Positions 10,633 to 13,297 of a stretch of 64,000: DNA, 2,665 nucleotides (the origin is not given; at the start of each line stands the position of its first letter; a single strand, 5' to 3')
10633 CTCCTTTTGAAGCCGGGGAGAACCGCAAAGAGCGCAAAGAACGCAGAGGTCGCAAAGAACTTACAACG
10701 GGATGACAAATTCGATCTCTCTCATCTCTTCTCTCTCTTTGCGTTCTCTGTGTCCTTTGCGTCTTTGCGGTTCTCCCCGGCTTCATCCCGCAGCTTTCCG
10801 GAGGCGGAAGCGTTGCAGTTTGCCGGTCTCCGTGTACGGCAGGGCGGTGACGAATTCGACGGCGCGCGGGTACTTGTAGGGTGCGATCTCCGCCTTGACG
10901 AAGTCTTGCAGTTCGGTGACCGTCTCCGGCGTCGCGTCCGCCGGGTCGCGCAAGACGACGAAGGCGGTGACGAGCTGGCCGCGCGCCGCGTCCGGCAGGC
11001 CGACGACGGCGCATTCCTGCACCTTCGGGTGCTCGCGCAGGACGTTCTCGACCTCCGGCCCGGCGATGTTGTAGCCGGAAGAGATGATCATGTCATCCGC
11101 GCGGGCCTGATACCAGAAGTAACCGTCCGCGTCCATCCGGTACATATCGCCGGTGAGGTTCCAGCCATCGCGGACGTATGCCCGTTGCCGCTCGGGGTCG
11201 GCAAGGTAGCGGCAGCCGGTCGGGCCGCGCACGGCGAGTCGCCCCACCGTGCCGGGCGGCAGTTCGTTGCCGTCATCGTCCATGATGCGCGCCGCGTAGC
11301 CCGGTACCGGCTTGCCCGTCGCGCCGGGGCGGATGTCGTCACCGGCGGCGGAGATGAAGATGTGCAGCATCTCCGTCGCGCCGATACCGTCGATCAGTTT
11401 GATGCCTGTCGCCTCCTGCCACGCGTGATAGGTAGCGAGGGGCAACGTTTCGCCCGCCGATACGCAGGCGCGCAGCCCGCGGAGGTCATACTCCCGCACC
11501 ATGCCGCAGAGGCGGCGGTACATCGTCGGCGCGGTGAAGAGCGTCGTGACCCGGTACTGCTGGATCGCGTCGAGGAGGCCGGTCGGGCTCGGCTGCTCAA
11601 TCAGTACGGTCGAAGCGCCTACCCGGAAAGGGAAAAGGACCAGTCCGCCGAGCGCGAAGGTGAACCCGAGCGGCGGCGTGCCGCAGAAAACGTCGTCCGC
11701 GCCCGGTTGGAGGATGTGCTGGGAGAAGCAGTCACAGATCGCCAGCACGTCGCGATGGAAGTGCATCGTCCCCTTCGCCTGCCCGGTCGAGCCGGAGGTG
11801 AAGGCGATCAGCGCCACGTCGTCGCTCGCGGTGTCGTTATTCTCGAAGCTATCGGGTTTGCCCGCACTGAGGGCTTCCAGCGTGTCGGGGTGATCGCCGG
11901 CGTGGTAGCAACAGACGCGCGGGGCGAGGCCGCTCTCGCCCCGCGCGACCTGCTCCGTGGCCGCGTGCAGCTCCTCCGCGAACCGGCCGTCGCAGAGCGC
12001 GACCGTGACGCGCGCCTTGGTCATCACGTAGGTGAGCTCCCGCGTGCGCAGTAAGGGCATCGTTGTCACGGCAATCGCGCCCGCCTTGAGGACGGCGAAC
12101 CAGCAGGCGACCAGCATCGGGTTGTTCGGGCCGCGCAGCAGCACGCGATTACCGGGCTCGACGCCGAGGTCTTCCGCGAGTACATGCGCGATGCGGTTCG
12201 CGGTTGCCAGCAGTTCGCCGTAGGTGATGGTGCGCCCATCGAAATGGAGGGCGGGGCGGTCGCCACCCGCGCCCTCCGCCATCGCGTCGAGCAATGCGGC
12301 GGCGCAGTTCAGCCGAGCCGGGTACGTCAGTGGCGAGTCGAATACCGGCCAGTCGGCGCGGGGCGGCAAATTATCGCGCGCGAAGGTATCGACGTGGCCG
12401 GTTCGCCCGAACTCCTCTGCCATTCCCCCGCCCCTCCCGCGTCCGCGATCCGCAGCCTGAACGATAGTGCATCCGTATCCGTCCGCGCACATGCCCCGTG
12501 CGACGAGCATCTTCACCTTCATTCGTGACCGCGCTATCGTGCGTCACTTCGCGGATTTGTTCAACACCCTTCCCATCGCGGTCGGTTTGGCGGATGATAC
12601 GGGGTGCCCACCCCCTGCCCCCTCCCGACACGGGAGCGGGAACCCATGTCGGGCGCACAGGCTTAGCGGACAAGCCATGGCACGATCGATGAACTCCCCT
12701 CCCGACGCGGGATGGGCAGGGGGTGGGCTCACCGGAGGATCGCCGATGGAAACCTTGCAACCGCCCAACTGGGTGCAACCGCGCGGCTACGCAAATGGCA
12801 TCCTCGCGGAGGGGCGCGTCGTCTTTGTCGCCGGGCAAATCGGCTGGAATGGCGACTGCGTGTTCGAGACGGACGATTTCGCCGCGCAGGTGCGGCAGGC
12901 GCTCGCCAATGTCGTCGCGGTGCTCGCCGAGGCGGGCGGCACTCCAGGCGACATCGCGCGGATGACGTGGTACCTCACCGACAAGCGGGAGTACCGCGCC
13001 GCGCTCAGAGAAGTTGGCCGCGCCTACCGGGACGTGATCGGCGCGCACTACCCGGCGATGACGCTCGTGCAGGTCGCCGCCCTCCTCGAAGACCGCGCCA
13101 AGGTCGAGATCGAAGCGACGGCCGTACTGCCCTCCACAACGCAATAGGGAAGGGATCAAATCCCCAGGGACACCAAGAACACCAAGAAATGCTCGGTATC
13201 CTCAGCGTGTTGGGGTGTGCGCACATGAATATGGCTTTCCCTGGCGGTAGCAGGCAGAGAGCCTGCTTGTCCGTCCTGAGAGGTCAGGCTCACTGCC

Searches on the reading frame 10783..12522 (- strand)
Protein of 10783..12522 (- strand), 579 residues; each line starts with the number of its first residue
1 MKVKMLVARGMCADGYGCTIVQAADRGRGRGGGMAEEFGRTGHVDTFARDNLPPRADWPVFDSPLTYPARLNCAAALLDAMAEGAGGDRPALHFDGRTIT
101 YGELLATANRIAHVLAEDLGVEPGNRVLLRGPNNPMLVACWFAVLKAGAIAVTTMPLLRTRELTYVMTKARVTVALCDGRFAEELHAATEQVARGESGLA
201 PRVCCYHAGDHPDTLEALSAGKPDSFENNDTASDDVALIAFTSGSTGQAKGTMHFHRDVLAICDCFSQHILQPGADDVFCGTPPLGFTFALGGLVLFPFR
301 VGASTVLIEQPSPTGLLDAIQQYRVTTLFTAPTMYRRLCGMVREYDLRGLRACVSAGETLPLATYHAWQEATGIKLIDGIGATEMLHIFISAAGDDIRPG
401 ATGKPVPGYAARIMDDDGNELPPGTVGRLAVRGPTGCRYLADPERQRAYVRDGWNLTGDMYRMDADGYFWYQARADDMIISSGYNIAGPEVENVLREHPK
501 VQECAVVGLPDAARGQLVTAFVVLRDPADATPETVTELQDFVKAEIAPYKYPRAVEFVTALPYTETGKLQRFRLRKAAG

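Call 50: search_protein_families(library=pfam, proteins=[window:10783-12522:-], max_evalue=0.001)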
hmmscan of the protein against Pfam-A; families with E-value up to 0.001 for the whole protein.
window:10783-12522:- (579 aa): 2 families
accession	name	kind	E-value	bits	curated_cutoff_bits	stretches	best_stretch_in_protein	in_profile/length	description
PF00501.34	AMP-binding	-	1.8e-77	261.2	29.9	1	84-435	7-378/384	AMP-binding enzyme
PF13193.12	AMP-binding_C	-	3.1e-23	82.9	24.5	1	490-568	1-76/76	AMP-binding enzyme C-terminal domain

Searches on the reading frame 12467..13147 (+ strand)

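Call 50: search_protein_families(library=pfam, proteins=[window:12467-13147:+], max_evalue=0.001)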
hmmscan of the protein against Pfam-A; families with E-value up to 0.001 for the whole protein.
window:12467-13147:+ (226 aa): 1 family
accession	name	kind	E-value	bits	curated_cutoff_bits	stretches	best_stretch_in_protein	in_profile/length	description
PF01042.26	Ribonuc_L-PSP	-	1.9e-22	79.9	27.3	1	108-220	11-120/121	Endoribonuclease L-PSP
